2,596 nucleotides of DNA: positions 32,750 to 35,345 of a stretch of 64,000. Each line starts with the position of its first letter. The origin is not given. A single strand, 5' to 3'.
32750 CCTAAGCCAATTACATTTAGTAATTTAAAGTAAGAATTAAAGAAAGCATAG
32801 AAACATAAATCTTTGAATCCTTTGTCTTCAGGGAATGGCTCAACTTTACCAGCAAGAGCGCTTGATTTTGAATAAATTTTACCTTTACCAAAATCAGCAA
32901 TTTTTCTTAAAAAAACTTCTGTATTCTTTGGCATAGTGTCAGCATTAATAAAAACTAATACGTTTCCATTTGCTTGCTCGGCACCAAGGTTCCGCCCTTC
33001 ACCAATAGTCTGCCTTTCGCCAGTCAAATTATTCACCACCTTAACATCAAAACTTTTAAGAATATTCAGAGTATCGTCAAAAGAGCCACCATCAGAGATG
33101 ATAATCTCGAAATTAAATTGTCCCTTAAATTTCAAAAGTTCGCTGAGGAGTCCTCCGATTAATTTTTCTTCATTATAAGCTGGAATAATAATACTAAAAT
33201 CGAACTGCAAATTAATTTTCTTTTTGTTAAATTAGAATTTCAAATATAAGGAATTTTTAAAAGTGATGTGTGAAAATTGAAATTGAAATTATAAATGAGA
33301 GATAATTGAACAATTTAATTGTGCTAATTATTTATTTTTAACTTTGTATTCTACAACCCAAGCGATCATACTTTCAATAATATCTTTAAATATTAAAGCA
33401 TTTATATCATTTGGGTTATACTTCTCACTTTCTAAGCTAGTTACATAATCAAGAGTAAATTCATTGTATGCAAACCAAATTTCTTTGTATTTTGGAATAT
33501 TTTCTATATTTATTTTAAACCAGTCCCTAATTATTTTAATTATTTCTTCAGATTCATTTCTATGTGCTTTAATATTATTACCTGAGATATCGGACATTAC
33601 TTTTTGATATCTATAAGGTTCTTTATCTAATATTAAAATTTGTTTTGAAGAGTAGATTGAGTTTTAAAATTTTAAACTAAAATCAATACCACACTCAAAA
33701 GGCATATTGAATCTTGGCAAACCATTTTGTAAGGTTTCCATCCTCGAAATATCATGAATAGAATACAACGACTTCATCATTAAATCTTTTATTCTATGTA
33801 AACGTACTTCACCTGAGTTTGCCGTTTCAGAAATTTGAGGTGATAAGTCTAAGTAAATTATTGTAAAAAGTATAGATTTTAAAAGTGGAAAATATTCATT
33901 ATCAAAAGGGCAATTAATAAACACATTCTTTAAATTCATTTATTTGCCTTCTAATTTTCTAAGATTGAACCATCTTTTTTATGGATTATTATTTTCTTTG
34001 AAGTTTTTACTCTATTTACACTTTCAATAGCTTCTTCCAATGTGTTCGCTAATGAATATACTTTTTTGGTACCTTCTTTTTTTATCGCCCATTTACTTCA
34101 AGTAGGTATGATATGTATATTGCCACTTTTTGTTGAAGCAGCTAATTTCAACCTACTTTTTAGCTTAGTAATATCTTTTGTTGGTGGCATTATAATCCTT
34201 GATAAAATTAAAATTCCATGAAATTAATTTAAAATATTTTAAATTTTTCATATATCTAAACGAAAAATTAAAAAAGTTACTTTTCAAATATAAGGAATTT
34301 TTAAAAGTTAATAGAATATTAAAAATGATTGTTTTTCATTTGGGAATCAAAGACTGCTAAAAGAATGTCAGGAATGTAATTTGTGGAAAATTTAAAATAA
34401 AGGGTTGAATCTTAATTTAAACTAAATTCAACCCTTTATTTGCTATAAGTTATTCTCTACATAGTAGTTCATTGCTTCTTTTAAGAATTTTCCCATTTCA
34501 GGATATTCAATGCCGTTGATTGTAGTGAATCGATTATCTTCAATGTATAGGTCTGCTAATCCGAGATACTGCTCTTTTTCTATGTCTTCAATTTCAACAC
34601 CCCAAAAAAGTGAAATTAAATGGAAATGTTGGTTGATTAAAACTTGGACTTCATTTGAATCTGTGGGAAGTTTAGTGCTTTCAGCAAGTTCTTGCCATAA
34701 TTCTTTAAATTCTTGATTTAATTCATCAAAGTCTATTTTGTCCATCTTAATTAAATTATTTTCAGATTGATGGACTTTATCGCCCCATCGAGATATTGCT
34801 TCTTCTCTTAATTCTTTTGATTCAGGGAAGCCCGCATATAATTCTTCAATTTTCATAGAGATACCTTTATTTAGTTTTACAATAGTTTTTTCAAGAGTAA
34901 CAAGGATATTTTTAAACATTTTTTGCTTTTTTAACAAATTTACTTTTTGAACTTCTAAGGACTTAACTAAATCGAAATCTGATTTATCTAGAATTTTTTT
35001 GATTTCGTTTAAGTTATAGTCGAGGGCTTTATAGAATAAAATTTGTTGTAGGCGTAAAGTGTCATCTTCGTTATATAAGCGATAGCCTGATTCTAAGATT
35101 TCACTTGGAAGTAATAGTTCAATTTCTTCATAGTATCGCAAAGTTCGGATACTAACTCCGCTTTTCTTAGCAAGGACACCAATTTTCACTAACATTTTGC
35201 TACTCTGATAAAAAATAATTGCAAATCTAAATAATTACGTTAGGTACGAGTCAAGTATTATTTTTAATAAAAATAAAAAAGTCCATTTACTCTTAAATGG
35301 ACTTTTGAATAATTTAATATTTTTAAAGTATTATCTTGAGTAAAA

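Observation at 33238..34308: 1-kb cassette bounded by perfect 27-bp direct repeats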

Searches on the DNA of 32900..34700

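Call 67: search_rna_families(source=window, start=32900, end=34700, threshold=evalue, max_evalue=1)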
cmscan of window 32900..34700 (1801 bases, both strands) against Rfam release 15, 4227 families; matches with E-value up to 1: 3.
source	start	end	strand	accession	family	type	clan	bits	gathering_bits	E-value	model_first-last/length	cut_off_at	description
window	34393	34445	-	RF03495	mir-968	Gene; miRNA;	-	22.1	88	0.44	16-63/79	no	mir-968 microRNA precursor family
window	34382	34458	+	RF03845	mir-3327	Gene; miRNA;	-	21.8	85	0.77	1-89/89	no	mir-3327 microRNA precursor family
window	34395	34441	+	RF00455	mir-15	Gene; miRNA;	CL00085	21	57.3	0.049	21-68/88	no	mir-15 microRNA precursor family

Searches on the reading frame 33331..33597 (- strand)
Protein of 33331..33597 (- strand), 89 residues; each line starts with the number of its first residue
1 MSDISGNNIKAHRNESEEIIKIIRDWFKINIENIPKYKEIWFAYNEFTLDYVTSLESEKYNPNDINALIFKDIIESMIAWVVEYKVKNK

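Call 9: search_protein_families(library=pfam, proteins=[window:33331-33597:-], max_evalue=1)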
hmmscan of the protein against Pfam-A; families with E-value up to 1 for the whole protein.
seq(89 aa): 0 families

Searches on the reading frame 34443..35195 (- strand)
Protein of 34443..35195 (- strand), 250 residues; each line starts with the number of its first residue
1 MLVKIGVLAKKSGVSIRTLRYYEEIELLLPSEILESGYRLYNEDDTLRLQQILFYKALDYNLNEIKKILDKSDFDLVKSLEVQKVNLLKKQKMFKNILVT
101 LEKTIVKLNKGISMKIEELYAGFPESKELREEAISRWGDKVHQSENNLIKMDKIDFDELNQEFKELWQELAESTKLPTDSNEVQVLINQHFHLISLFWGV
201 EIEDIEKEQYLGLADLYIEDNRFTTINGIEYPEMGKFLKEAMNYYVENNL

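Call 9: search_protein_families(library=pfam, proteins=[window:34443-35195:-], max_evalue=1)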
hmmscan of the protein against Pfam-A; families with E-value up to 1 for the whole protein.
window:34443-35195:- (250 aa): 6 families
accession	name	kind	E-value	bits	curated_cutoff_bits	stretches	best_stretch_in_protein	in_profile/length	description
PF07739.18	TipAS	-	5e-22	79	23.8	1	130-245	2-117/117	TipAS antibiotic-recognition domain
PF13411.12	MerR_1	-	2.6e-15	56.7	21.6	1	4-70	2-67/69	MerR HTH family regulatory protein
PF00376.29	MerR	-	7.7e-15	54.9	28.2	1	4-41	1-38/38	MerR family regulatory protein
PF09278.17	MerR-DNA-bind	-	0.018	16.1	25.4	1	48-81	3-41/65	MerR, DNA binding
PF09311.16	Rab5-bind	-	0.04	13.8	33.6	1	65-189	28-151/307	Rabaptin-like protein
PF18172.6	LepB_GAP_N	-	0.073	13.4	27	1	132-174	11-53/188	LepB GAP domain N-terminal subdomain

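Call 12: find_encoding_contigs(protein=window:34443-35195:-, flank=6000, max_places=10)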
Protein window:34443-35195:- (250 aa): 12 contigs read that carry it; 9 places shown.
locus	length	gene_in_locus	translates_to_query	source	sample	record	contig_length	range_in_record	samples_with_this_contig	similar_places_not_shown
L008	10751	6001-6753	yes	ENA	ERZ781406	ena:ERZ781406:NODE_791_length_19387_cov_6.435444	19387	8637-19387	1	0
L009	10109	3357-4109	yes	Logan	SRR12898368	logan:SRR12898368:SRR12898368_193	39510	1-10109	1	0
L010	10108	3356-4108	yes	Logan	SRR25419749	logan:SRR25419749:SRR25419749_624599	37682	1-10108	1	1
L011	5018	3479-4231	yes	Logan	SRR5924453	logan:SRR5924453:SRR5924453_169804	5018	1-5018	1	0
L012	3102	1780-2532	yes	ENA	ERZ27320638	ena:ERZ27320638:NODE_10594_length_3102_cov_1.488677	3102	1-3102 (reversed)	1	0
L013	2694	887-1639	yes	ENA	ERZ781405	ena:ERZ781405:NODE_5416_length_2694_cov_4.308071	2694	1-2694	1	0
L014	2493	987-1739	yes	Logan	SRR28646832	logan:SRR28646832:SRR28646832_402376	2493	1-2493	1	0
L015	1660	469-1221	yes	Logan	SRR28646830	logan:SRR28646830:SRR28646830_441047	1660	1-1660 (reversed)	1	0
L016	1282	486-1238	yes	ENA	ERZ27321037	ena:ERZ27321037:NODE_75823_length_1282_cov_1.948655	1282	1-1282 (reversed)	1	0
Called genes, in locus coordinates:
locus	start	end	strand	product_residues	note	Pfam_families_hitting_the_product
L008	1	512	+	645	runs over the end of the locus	PF08378:NERD, PF00580:UvrD-helicase (faint), PF13245:AAA_19 (weak), PF01443:Viral_helicase1 (faint), PF13538:UvrD_C_2 (weak)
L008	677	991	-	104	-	-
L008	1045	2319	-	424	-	PF13102:Phage_int_SAM_5, PF00589:Phage_integrase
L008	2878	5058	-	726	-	PF13623:SurA_N_2, PF13624:SurA_N_3, PF13145:Rotamase_2, PF13616:Rotamase_3, PF00639:Rotamase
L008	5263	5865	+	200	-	PF00163:Ribosomal_S4, PF01479:S4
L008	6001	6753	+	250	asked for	PF00376:MerR, PF13411:MerR_1, PF07739:TipAS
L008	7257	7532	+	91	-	-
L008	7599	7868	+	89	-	-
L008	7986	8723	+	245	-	PF00535:Glycos_transf_2, PF10111:Glyco_tranf_2_2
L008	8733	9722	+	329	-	PF00586:AIRS, PF02769:AIRS_C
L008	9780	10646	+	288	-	PF08331:QueG_DUF1730, PF13237:Fer4_10 (faint), PF13484:Fer4_16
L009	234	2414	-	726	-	PF13623:SurA_N_2, PF13624:SurA_N_3, PF13145:Rotamase_2, PF13616:Rotamase_3, PF00639:Rotamase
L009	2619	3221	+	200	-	PF00163:Ribosomal_S4, PF01479:S4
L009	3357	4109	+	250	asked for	PF00376:MerR, PF13411:MerR_1, PF07739:TipAS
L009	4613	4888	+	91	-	-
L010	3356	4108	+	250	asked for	PF00376:MerR, PF13411:MerR_1, PF07739:TipAS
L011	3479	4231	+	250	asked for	PF00376:MerR, PF13411:MerR_1, PF07739:TipAS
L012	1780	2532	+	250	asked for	PF00376:MerR, PF13411:MerR_1, PF07739:TipAS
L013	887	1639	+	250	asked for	PF00376:MerR, PF13411:MerR_1, PF07739:TipAS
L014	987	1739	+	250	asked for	PF00376:MerR, PF13411:MerR_1, PF07739:TipAS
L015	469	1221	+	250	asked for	PF00376:MerR, PF13411:MerR_1, PF07739:TipAS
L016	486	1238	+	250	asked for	PF00376:MerR, PF13411:MerR_1, PF07739:TipAS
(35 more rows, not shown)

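Call 28: find_homologous_proteins(query=window:34443-35195:-, max_evalue=1e-40)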
Query window:34443-35195:- (250 aa): 12 proteins with E <= 1e-40 among 1427 candidates.
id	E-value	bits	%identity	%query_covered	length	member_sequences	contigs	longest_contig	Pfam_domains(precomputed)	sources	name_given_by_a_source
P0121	8.0e-139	479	90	100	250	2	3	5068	PF00376.30,PF13411.13,PF07739.19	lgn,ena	-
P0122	5.4e-96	339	66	99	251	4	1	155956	PF00376.30,PF13411.13,PF07739.19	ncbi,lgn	-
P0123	2.9e-93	330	62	100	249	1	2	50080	PF00376.30,PF13411.13,PF07739.19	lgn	-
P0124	5.9e-89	316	61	99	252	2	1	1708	PF00376.30,PF13411.13,PF07739.19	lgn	-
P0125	1.4e-88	315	59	100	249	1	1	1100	PF00376.30,PF13411.13,PF07739.19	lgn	-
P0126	5.7e-87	309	61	99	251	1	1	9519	PF00376.30,PF13411.13,PF07739.19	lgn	-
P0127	4.8e-86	306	57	100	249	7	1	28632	PF00376.30,PF13411.13,PF07739.19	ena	-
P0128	1.2e-85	305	63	98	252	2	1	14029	PF00376.30,PF13411.13,PF07739.19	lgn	-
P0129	2.3e-85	304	57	98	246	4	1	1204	PF00376.30,PF13411.13,PF07739.19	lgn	-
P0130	1.0e-68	250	53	100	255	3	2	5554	PF00376.30,PF13411.13,PF07739.19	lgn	-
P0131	3.9e-45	173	41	96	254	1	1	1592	PF00376.30,PF13411.13,PF09278.18,PF07739.19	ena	-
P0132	3.7e-43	166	41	98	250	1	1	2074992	PF00376.30,PF13411.13,PF07739.19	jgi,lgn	jgi:DNA-binding transcriptional MerR regulator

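Call 29: find_encoding_contigs(protein=P0121, flank=6000, max_places=4)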
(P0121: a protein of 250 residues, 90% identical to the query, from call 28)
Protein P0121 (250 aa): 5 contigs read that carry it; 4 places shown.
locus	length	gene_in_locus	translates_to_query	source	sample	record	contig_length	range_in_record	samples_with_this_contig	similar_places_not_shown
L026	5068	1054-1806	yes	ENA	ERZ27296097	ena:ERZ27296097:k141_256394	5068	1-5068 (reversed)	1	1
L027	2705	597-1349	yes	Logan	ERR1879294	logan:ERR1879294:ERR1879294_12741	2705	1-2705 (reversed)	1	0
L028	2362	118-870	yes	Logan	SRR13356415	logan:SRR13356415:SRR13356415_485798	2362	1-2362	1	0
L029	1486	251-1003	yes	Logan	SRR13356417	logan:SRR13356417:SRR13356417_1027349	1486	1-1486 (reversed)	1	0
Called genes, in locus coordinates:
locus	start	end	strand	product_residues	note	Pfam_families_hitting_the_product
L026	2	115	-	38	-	?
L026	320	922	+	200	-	PF00163:Ribosomal_S4, PF01479:S4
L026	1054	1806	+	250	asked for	PF00376:MerR, PF13411:MerR_1, PF07739:TipAS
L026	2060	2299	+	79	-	PF09954:DUF2188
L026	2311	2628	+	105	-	-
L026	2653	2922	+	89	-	-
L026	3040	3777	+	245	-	PF00535:Glycos_transf_2, PF10111:Glyco_tranf_2_2 (faint)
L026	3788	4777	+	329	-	PF00586:AIRS, PF02769:AIRS_C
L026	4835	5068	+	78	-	?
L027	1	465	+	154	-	?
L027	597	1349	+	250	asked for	PF00376:MerR, PF13411:MerR_1, PF07739:TipAS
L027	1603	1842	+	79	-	PF09954:DUF2188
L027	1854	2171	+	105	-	-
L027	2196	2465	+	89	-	-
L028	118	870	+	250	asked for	PF00376:MerR, PF13411:MerR_1, PF07739:TipAS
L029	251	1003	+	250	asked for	PF00376:MerR, PF13411:MerR_1, PF07739:TipAS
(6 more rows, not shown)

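Call 30: find_encoding_contigs(protein=P0122, flank=6000, max_places=2)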
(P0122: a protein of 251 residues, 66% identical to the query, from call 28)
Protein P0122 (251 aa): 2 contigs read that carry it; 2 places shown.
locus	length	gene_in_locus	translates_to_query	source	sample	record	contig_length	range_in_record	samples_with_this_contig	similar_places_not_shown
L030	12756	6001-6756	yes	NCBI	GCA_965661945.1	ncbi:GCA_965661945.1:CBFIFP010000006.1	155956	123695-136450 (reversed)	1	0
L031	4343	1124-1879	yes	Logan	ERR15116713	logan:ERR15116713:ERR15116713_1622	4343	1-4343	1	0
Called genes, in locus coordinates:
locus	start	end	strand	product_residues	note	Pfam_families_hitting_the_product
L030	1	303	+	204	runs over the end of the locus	PF01569:PAP2, PF14378:PAP2_3 (weak)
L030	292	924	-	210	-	PF03237:Terminase_6N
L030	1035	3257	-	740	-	PF14870:PSII_BNR (faint), PF25852:DUF6242_C (faint), PF02012:BNR (faint), PF13088:BNR_2 (faint), PF15902:Sortilin-Vps10, PF18962:Por_Secre_tail (weak)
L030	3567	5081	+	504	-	PF04244:DPRP, PF03441:FAD_binding_7 (weak)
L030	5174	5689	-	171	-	-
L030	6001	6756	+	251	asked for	PF00376:MerR, PF13411:MerR_1, PF07739:TipAS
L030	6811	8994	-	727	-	PF12437:GSIII_N, PF00120:Gln-synt_C, PF18318:Gln-synt_C-ter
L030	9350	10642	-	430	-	PF14870:PSII_BNR (faint), PF15902:Sortilin-Vps10 (faint), PF02012:BNR (faint)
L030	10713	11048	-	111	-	-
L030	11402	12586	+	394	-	PF17785:PUA_3, PF10672:Methyltrans_SAM, PF05175:MTS (weak), PF03602:Cons_hypoth95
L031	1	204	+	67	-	?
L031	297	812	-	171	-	-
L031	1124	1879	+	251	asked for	PF00376:MerR, PF13411:MerR_1, PF07739:TipAS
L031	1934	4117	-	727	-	PF12437:GSIII_N, PF00120:Gln-synt_C, PF18318:Gln-synt_C-ter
